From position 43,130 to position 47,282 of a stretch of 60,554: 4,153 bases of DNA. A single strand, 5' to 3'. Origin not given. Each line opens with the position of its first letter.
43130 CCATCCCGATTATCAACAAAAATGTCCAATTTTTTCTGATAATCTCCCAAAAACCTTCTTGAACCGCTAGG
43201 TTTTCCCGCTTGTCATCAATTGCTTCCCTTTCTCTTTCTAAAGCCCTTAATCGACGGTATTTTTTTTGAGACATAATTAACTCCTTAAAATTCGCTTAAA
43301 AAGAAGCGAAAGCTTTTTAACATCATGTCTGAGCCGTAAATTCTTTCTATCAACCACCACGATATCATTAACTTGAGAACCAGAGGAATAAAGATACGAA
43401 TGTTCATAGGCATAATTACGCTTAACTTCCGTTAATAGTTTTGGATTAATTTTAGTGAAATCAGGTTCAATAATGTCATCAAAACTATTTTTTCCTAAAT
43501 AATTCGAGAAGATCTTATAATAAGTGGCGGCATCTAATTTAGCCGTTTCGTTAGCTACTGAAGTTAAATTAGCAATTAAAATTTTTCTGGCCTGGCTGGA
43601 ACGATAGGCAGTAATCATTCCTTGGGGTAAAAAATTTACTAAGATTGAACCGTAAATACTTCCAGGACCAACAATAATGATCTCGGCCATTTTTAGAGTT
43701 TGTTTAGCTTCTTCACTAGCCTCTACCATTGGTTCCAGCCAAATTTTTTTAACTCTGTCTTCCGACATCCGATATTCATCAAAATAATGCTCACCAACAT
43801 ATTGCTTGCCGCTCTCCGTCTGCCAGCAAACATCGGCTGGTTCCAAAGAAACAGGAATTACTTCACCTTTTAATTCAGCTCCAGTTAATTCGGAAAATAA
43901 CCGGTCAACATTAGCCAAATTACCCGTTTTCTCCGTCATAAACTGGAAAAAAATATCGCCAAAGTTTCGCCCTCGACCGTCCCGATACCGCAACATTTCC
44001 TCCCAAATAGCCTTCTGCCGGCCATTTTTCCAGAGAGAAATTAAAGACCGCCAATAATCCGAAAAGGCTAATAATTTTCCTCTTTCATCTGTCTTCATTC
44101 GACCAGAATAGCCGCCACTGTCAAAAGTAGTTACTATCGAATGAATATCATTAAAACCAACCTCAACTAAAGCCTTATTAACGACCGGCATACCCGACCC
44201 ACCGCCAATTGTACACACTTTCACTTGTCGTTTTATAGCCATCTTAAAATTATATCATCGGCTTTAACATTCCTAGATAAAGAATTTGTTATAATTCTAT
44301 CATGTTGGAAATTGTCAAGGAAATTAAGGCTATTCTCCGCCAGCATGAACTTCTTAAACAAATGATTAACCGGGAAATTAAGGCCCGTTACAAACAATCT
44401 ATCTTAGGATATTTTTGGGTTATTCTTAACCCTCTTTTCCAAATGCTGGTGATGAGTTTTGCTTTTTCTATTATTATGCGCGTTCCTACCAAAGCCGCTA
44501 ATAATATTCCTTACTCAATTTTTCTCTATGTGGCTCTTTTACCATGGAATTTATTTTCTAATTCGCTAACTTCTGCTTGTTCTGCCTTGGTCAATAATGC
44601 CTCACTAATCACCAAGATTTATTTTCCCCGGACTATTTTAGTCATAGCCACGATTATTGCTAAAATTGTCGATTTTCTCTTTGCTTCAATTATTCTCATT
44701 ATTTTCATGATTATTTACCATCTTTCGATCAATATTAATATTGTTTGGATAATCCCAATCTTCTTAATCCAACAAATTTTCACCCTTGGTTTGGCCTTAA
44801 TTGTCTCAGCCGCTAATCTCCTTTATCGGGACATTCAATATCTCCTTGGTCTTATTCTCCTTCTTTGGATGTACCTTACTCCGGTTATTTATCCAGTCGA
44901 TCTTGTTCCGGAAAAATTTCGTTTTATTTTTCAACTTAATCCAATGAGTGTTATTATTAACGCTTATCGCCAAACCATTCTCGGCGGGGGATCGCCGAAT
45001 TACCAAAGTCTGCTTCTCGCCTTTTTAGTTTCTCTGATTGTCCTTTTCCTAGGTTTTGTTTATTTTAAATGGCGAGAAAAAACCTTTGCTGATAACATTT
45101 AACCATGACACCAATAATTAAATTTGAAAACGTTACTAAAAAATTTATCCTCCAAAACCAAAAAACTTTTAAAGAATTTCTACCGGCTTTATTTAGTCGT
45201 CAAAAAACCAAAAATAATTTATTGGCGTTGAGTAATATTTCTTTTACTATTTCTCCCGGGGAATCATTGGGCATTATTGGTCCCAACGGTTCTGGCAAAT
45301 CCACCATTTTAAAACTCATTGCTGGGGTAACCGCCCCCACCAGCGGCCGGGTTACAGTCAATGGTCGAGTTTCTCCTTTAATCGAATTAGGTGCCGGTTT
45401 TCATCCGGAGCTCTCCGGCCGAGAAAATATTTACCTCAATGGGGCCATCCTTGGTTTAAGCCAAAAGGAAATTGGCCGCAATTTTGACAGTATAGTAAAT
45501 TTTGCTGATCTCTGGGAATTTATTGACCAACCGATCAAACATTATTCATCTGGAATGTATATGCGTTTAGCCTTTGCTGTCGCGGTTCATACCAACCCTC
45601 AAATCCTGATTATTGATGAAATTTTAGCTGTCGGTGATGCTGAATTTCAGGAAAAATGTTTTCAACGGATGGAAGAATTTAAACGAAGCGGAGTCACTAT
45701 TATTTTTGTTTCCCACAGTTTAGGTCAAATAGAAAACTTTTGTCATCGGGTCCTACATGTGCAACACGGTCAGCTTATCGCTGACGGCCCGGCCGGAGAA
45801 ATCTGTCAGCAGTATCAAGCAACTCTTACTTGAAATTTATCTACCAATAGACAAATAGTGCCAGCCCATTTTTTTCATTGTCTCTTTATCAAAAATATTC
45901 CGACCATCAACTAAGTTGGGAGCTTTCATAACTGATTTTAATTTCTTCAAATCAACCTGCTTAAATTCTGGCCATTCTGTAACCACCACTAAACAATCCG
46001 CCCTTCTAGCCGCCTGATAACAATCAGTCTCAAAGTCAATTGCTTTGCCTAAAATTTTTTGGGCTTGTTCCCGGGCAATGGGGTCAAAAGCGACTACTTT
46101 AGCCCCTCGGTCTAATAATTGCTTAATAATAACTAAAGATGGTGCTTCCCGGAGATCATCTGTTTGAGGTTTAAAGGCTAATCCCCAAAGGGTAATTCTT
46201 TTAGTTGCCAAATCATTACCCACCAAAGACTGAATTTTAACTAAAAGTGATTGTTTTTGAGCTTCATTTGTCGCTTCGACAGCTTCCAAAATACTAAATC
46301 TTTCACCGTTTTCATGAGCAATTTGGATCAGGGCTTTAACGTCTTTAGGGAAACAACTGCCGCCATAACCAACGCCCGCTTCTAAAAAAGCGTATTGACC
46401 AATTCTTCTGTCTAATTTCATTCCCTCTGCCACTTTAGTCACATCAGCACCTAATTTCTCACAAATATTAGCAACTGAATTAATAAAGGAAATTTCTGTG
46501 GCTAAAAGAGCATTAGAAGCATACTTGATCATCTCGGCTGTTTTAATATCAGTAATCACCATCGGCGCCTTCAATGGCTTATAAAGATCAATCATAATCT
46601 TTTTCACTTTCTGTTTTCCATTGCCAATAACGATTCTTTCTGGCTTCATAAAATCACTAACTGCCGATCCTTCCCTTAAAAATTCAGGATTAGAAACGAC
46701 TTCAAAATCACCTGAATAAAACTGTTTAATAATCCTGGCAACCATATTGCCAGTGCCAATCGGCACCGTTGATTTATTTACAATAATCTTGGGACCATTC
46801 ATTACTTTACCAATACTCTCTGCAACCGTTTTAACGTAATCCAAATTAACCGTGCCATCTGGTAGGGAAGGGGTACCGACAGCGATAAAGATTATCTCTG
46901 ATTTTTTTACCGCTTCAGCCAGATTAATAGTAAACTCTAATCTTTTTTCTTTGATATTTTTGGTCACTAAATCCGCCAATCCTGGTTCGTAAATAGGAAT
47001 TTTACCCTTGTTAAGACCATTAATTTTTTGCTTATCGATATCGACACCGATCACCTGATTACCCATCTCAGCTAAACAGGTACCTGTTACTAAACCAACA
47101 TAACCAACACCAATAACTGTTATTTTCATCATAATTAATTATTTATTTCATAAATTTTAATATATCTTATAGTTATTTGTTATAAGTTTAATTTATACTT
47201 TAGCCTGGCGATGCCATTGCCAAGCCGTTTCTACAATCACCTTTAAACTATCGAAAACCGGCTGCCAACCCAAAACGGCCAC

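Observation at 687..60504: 60-kb glycosylation super-locus dominated by GT-C membrane transferases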

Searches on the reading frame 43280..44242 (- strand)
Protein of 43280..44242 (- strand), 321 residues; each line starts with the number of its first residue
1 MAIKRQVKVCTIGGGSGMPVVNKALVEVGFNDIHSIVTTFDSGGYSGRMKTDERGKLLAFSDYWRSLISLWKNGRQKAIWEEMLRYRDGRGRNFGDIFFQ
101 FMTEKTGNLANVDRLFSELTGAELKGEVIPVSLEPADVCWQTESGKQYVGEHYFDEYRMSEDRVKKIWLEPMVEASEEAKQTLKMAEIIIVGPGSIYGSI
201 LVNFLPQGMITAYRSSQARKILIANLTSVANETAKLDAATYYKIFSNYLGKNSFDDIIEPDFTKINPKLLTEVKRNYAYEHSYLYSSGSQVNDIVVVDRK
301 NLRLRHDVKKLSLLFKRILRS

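Call 6: search_protein_families(library=pfam, proteins=[window:43280-44242:-], max_evalue=0.01)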
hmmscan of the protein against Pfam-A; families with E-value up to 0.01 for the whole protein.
window:43280-44242:- (321 aa): 1 family
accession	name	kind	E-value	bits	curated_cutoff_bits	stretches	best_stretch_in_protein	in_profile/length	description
PF01933.23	CofD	-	1.7e-36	126.4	30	1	9-278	1-267/290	2-phospho-L-lactate transferase CofD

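Call 46: search_protein_families(library=ncbifam, proteins=[window:43280-44242:-], max_evalue=0.00001)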
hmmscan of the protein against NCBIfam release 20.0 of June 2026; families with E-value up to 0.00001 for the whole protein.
window:43280-44242:- (321 aa): 2 families
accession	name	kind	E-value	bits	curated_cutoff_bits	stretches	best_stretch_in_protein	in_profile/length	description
TIGR01826.1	CofD_related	subfamily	1.1e-41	143.3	196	1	9-319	1-309/310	uridine diphosphate-N-acetylglucosamine-binding protein YvcK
TIGR04357.1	CofD_rel_GAK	hypoth_equivalog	4.1e-18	65.9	340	1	104-303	149-355/368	GAK system CofD-like protein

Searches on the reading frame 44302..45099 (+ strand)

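Call 6: search_protein_families(library=pfam, proteins=[window:44302-45099:+], max_evalue=0.01)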
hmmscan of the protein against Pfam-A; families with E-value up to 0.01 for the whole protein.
window:44302-45099:+ (266 aa): 1 family
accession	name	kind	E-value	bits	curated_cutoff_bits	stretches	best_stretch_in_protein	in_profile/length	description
PF01061.29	ABC2_membrane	-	1.5e-18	67.5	26.9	1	17-226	2-210/211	ABC-2 type transporter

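Call 66: search_protein_families(library=ncbifam, proteins=[window:44302-45099:+], max_evalue=0.00001)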
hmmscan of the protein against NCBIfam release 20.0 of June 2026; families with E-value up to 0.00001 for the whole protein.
window:44302-45099:+ (266 aa): 3 families
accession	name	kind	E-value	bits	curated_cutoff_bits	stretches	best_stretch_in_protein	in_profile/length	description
NF050109.1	galactan_ABC_perm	equivalog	7.5e-20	71.5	380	1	5-251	11-257/272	galactan export ABC transporter permease subunit Wzm/RfbD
NF050053.1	CapPschTportKpsM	equivalog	2.6e-16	60.3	300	1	17-262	4-254/257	capsule polysaccharide transporter KpsM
TIGR01247.1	drrB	subfamily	8.4e-07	28.9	223.05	1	29-252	8-231/236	daunorubicin resistance ABC transporter membrane protein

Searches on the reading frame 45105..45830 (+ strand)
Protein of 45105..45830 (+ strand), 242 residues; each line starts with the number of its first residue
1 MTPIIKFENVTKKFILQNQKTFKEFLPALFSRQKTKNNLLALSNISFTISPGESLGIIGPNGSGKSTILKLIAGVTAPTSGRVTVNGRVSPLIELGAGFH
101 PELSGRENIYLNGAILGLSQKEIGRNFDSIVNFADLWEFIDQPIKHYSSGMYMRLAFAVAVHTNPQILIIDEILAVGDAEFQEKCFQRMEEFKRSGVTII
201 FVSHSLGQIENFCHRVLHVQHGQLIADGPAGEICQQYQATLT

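Call 6: search_protein_families(library=pfam, proteins=[window:45105-45830:+], max_evalue=0.01)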
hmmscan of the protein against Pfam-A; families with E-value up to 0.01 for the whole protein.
window:45105-45830:+ (242 aa): 9 families
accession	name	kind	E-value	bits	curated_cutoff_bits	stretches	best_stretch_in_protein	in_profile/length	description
PF00005.33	ABC_tran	-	1.9e-24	87.3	25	1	42-173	1-135/137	ABC transporter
PF13304.12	AAA_21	-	1.5e-08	35.6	27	1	56-73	3-20/304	AAA domain, putative AbiEii toxin, Type IV TA system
PF02463.25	SMC_N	-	2.4e-05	24.3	40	0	56-73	28-45/220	RecF/RecN/SMC N terminal domain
PF00004.35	AAA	-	4.7e-05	24.3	21.2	1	57-210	3-115/131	ATPase family associated with various cellular activities (AAA)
PF13555.12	AAA_29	-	0.00031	20.9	27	1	47-85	17-54/61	P-loop containing region of AAA domain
PF13476.12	AAA_23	-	0.0011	20.1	27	1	54-76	21-43/201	AAA domain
PF13604.12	AAA_30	-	0.0076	16.4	27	0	55-83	21-49/191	AAA domain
PF13175.12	AAA_15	-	0.0083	16.2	32.1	0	47-72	19-43/374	AAA ATPase domain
PF13401.12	AAA_22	-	0.0087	16.8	27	0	56-72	9-25/130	AAA domain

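Call 66: search_protein_families(library=ncbifam, proteins=[window:45105-45830:+], max_evalue=0.00001)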
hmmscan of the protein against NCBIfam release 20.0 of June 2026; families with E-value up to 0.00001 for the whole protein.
window:45105-45830:+ (242 aa): 180 families (the best 25 are shown)
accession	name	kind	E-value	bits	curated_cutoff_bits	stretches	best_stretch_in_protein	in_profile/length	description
NF010065.0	PRK13545.1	equivalog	1.6e-73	248.3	538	1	4-241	4-238/549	teichoic acids export protein ATP-binding subunit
NF010066.0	PRK13546.1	equivalog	2.4e-58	197.6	320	1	5-241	5-238/264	teichoic acids export ABC transporter ATP-binding subunit TagH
NF050108.1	galactan_ABC_ATP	equivalog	1.9e-53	181.2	400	1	38-239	41-242/244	galactan export ABC transporter ATP-binding subunit Wzt/RfbE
TIGR01188.1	drrA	subfamily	8.3e-38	130.4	312.45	2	101-235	79-213/302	daunorubicin resistance ABC transporter, ATP-binding protein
NF010059.0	PRK13536.1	equivalog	3e-32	111.7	549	1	29-231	46-259/342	nodulation factor ABC transporter ATP-binding protein NodI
TIGR04521.1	ECF_ATPase_2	equivalog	1.5e-31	109.6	330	2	113-238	110-237/279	energy-coupling factor transporter ATPase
TIGR01288.1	nodI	equivalog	1.5e-30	106.3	424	1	38-229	16-218/303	nodulation factor ABC transporter ATP-binding protein NodI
NF010060.0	PRK13537.1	equivalog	7.7e-29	100.6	521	1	33-232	22-232/314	nodulation factor ABC transporter ATP-binding protein NodI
TIGR04520.1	ECF_ATPase_1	equivalog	1e-27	97.3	315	2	37-88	13-64/269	energy-coupling factor transporter ATPase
TIGR03740.1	galliderm_ABC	subfamily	1.3e-26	93.6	309.75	1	36-226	10-204/223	lantibiotic protection ABC transporter ATP-binding subunit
TIGR03375.1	type_I_sec_LssB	subfamily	4.8e-26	91.2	693.1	2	38-87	479-528/696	type I secretion system permease/ATPase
TIGR02673.1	FtsE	equivalog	6e-26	91.4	264.85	2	106-223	97-214/214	cell division ATP-binding protein FtsE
NF040933.2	ABC_arch_GlcV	equivalog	6.8e-26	91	450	2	33-88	13-68/357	glucose ABC transporter ATP-binding protein GlcV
NF007739.0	PRK10419.1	subfamily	9.2e-25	87.7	354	2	129-232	133-238/268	nickel ABC transporter ATP-binding protein NikE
TIGR02769.1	nickel_nikE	equivalog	1e-24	87.4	332.55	2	140-231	144-236/265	nickel import ATP-binding protein NikE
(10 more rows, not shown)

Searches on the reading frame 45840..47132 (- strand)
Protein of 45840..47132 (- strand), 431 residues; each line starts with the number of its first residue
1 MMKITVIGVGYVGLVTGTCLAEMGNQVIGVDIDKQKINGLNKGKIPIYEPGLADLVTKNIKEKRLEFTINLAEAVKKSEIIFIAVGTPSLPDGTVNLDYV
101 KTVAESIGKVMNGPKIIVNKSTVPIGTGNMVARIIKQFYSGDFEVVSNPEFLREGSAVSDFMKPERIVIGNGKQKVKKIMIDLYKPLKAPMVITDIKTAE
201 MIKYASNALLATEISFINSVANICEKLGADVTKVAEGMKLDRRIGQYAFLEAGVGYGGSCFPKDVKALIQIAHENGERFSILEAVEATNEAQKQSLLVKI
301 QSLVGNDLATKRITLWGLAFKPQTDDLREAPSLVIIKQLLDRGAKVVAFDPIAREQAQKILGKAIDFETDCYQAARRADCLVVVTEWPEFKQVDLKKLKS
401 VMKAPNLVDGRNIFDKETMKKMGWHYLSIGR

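Call 7: search_protein_families(library=pfam, proteins=[window:45840-47132:-], max_evalue=0.01)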
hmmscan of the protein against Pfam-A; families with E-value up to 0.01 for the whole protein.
window:45840-47132:- (431 aa): 10 families
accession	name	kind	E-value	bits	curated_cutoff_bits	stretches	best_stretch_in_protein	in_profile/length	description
PF03721.20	UDPG_MGDP_dh_N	-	1.6e-66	223.9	27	1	2-181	1-185/187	UDP-glucose/GDP-mannose dehydrogenase family, NAD binding domain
PF00984.24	UDPG_MGDP_dh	-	2.5e-36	124.1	25.4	1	197-290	1-93/94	UDP-glucose/GDP-mannose dehydrogenase family, central domain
PF03720.21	UDPG_MGDP_dh_C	-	5.3e-36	123.6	30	1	315-416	2-103/103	UDP-glucose/GDP-mannose dehydrogenase family, UDP binding domain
PF01210.29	NAD_Gly3P_dh_N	-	4.8e-05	23.8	23.1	1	3-92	1-84/158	NAD-dependent glycerol-3-phosphate dehydrogenase N-terminus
PF03807.23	F420_oxidored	-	0.00027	21.9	21.6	0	3-90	1-72/94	NADP oxidoreductase coenzyme F420-dependent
PF02558.23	ApbA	-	0.0004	20.5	22.2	1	4-85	1-74/150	Ketopantoate reductase PanE/ApbA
PF03446.21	NAD_binding_2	-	0.0011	19.4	21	0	3-123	1-95/161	NAD binding domain of 6-phosphogluconate dehydrogenase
PF02737.24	3HCDH_N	-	0.0011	19.3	22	0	3-42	1-40/180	3-hydroxyacyl-CoA dehydrogenase, NAD binding domain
PF01262.27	AlaDh_PNT_C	-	0.0055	16.6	23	0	3-88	30-103/214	Alanine dehydrogenase/PNT, C-terminal domain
PF02254.24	TrkA_N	-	0.0088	16.8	23.8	0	4-46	1-43/116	TrkA-N domain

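Call 10: find_encoding_contigs(protein=window:45840-47132:-, flank=10000, max_places=6)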
Protein window:45840-47132:- (431 aa): 12 contigs read that carry it; 6 places shown.
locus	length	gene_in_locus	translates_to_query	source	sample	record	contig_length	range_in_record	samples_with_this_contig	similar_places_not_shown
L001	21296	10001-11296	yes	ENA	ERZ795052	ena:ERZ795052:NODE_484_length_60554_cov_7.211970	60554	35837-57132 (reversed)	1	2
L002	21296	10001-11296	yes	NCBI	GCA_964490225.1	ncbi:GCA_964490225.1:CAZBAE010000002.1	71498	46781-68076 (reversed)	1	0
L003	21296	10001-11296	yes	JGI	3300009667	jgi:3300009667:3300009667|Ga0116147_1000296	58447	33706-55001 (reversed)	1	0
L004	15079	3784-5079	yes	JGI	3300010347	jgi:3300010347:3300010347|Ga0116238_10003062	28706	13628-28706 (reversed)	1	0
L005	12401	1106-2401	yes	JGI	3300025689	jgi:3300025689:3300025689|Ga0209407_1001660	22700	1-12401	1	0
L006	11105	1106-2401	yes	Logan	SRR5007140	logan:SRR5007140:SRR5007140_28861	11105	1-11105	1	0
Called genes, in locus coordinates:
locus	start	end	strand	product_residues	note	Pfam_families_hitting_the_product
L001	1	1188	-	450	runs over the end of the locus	PF02366:PMT (weak)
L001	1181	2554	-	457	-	-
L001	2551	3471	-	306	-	PF00535:Glycos_transf_2, PF10111:Glyco_tranf_2_2, PF13641:Glyco_tranf_2_3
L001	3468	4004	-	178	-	-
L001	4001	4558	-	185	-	PF00132:Hexapep, PF14602:Hexapep_2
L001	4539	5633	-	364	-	PF13439:Glyco_transf_4, PF20706:GT4-conflict (weak), PF00534:Glycos_transf_1, PF13692:Glyco_trans_1_4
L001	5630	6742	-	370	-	PF13439:Glyco_transf_4, PF00534:Glycos_transf_1, PF13692:Glyco_trans_1_4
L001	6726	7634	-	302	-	PF00535:Glycos_transf_2, PF10111:Glyco_tranf_2_2, PF13641:Glyco_tranf_2_3, PF13632:Glyco_trans_2_3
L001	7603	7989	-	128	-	PF02643:DUF192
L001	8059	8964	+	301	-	PF03706:LPG_synthase_TM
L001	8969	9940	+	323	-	PF01073:3Beta_HSD, PF01370:Epimerase, PF02719:Polysacc_synt_2, PF04321:RmlD_sub_bind, PF05368:NmrA (faint), PF07993:NAD_binding_4 (faint), PF13460:NAD_binding_10 (weak), PF16363:GDP_Man_Dehyd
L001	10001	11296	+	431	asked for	PF03721:UDPG_MGDP_dh_N, PF00984:UDPG_MGDP_dh, PF03720:UDPG_MGDP_dh_C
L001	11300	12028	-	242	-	PF00005:ABC_tran, PF02463:SMC_N (faint), PF13304:AAA_21 (faint)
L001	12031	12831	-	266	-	PF01061:ABC2_membrane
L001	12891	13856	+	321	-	PF01933:CofD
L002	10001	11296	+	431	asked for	PF03721:UDPG_MGDP_dh_N, PF00984:UDPG_MGDP_dh, PF03720:UDPG_MGDP_dh_C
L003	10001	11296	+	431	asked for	PF03721:UDPG_MGDP_dh_N, PF00984:UDPG_MGDP_dh, PF03720:UDPG_MGDP_dh_C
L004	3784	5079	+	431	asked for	PF03721:UDPG_MGDP_dh_N, PF00984:UDPG_MGDP_dh, PF03720:UDPG_MGDP_dh_C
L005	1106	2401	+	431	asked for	PF03721:UDPG_MGDP_dh_N, PF00984:UDPG_MGDP_dh, PF03720:UDPG_MGDP_dh_C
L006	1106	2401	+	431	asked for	PF03721:UDPG_MGDP_dh_N, PF00984:UDPG_MGDP_dh, PF03720:UDPG_MGDP_dh_C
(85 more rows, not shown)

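Call 46: search_protein_families(library=ncbifam, proteins=[window:45840-47132:-], max_evalue=0.00001)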
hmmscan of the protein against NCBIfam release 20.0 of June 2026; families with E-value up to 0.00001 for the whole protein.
window:45840-47132:- (431 aa): 7 families
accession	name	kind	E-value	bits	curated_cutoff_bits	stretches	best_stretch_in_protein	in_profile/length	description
NF047673.2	TeichurnBiosyTuaD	equivalog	3.7e-175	583.3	700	1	1-431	1-431/439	UDP-glucose 6-dehydrogenase TuaD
TIGR03026.1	NDP-sugDHase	subfamily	4.2e-141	470.4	189.8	1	2-412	1-413/413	nucleotide sugar dehydrogenase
NF041297.1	UDPGDh_AglM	equivalog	5.4e-116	388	670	1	2-417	1-420/429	UDP-glucose 6-dehydrogenase AglM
NF040825.1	UDPMaNacDH_Arch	equivalog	1.4e-56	192.2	750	1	2-418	1-405/418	UDP-N-acetyl-D-mannosamine dehydrogenase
NF008286.0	PRK11064.1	equivalog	4.5e-53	180.3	459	1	3-401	5-410/420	UDP-N-acetyl-D-mannosamine dehydrogenase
NF011631.0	PRK15057.1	equivalog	2.7e-41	142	757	1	2-358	1-344/388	UDP-glucose 6-dehydrogenase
NF011729.0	PRK15182.1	equivalog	8e-18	64.4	592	1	2-399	7-400/425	Vi polysaccharide biosynthesis UDP-N-acetylglucosamine C-6 dehydrogenase TviB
